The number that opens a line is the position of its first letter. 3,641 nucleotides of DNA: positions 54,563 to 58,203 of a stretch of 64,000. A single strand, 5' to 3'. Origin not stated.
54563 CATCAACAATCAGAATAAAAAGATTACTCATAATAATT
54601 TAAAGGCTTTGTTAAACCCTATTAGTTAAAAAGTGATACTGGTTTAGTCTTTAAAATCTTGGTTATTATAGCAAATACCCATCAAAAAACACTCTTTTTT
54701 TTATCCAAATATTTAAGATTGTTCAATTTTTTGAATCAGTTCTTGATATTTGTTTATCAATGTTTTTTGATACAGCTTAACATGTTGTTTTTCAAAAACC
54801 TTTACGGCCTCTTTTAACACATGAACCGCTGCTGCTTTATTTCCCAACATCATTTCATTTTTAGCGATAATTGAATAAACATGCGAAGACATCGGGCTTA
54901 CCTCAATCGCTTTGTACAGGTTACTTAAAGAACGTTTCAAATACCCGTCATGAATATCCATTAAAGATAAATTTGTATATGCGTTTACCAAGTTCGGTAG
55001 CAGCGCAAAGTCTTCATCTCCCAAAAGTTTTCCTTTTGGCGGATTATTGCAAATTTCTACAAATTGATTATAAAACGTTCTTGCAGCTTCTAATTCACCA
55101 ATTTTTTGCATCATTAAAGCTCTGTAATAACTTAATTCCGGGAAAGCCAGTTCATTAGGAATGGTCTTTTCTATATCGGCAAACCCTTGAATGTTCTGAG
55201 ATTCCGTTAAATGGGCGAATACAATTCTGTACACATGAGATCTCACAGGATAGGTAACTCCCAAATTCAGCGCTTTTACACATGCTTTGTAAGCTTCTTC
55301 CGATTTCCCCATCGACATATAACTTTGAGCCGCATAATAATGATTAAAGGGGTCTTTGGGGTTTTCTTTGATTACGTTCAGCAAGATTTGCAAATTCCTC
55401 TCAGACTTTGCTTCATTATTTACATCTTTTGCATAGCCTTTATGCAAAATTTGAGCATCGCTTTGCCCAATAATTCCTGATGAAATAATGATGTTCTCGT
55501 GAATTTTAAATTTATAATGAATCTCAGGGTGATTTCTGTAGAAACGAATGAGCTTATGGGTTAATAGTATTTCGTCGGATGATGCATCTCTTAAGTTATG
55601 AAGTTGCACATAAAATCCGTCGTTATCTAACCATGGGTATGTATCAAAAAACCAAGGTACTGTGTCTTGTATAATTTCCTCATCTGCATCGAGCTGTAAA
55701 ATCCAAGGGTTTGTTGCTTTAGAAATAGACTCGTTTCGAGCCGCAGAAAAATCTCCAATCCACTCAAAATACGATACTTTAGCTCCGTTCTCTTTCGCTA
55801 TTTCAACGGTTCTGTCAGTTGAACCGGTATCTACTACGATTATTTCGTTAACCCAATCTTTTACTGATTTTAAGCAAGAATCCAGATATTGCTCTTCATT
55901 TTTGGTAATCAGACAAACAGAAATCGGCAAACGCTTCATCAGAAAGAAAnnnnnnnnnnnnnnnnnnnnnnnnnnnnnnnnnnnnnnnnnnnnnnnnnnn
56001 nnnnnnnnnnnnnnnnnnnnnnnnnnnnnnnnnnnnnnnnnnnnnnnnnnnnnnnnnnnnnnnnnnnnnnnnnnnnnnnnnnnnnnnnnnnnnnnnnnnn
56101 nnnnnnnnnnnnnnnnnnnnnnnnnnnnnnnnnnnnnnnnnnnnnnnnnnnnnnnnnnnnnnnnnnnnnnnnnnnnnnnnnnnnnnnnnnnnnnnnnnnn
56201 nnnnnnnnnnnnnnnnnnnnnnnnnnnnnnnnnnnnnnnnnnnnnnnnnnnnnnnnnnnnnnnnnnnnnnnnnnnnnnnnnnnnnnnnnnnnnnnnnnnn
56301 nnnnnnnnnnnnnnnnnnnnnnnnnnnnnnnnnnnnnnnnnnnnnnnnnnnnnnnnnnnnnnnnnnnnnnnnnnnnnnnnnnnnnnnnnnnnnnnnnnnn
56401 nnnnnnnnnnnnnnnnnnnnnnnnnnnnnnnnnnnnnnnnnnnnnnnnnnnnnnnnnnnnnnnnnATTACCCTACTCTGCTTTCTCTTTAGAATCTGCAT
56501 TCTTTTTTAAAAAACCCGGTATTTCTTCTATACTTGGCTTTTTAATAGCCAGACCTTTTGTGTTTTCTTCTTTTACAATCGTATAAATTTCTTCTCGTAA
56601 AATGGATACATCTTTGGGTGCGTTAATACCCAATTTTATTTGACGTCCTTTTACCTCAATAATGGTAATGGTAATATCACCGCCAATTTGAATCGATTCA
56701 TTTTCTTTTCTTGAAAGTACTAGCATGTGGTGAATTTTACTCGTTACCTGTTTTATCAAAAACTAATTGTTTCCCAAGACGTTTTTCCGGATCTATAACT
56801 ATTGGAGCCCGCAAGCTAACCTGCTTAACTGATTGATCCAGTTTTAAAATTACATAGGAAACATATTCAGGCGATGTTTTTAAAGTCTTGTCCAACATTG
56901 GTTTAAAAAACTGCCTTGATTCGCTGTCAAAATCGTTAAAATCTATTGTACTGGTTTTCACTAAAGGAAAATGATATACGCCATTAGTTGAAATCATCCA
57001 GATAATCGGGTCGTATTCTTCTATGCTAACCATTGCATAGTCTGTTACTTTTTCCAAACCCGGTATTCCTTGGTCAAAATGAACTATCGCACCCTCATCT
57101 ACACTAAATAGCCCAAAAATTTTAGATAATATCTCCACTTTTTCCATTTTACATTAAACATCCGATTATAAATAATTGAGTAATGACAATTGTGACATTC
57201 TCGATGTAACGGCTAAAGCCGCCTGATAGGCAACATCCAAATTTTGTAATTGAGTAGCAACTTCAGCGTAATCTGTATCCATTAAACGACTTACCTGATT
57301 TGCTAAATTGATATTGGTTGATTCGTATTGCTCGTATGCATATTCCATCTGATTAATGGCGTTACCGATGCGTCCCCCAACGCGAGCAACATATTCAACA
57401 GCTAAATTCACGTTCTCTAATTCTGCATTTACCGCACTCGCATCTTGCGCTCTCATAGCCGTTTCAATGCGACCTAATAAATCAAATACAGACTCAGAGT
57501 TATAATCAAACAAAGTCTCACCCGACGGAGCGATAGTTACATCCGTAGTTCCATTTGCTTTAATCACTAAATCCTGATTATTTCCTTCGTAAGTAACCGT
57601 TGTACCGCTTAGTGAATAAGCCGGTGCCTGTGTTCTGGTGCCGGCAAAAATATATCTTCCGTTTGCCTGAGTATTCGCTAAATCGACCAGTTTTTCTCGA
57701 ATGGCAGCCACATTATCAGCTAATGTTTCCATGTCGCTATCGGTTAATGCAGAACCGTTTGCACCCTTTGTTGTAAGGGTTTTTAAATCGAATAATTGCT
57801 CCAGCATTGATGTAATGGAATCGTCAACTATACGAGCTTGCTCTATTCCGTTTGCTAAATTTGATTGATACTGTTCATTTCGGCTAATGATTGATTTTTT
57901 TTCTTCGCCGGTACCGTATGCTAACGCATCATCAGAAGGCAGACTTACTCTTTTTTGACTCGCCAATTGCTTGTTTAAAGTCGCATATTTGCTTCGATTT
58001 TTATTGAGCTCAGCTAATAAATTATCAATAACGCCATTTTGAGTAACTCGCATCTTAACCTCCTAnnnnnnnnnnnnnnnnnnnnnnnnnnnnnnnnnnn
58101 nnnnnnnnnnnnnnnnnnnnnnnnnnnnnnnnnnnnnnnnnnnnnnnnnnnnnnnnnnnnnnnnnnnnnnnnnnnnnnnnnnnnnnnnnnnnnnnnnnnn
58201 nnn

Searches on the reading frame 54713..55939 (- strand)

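Call 50: search_protein_families(library=pfam, proteins=[window:54713-55939:-], max_evalue=0.01)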
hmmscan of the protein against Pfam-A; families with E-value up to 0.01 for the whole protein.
window:54713-55939:- (408 aa): 10 families
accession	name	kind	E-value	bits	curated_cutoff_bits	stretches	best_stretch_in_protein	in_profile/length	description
PF00535.33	Glycos_transf_2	-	3e-21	76.5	23.3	1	7-115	1-117/168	Glycosyl transferase family 2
PF07719.23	TPR_2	-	3.4e-09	36.5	27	0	199-226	3-30/34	Tetratricopeptide repeat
PF13704.12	Glyco_tranf_2_4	-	5.6e-07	30.4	27.5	1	13-91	1-86/98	Glycosyl transferase family 2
PF13181.12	TPR_8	-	2.2e-05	24.7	25.7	0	204-226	8-30/34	Tetratricopeptide repeat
PF13428.12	TPR_14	-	4.6e-05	24.1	23.5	0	267-301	1-35/44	Tetratricopeptide repeat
PF13174.12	TPR_6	-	0.0009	20.2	26.3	0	271-295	4-28/33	Tetratricopeptide repeat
PF10111.15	Glyco_tranf_2_2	-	0.0017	18.3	27.3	0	8-92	4-97/276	Glycosyltransferase like family 2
PF11846.14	Wzy_C_2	-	0.0029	18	28.5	0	318-389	113-183/191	Virulence factor membrane-bound polymerase, C-terminal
PF13431.12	TPR_17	-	0.0052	17.4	24.4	0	187-216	3-32/34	Tetratricopeptide repeat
PF13424.12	TPR_12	-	0.006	17.2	30.1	0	202-226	8-32/77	Tetratricopeptide repeat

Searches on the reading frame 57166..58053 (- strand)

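Call 50: search_protein_families(library=pfam, proteins=[window:57166-58053:-], max_evalue=0.01)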
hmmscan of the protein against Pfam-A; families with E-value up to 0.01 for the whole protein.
window:57166-58053:- (295 aa): 3 families
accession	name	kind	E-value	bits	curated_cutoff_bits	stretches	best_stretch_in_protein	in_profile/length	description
PF00700.27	Flagellin_C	-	1e-10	42.2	23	1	213-295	2-86/86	Bacterial flagellin C-terminal helical region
PF00669.25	Flagellin_N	-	1.3e-10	41.9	26.6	1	6-141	4-139/139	Bacterial flagellin N-terminal helical region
PF04778.17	LMP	-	0.0046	17.3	26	1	9-89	81-155/158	LMP repeated region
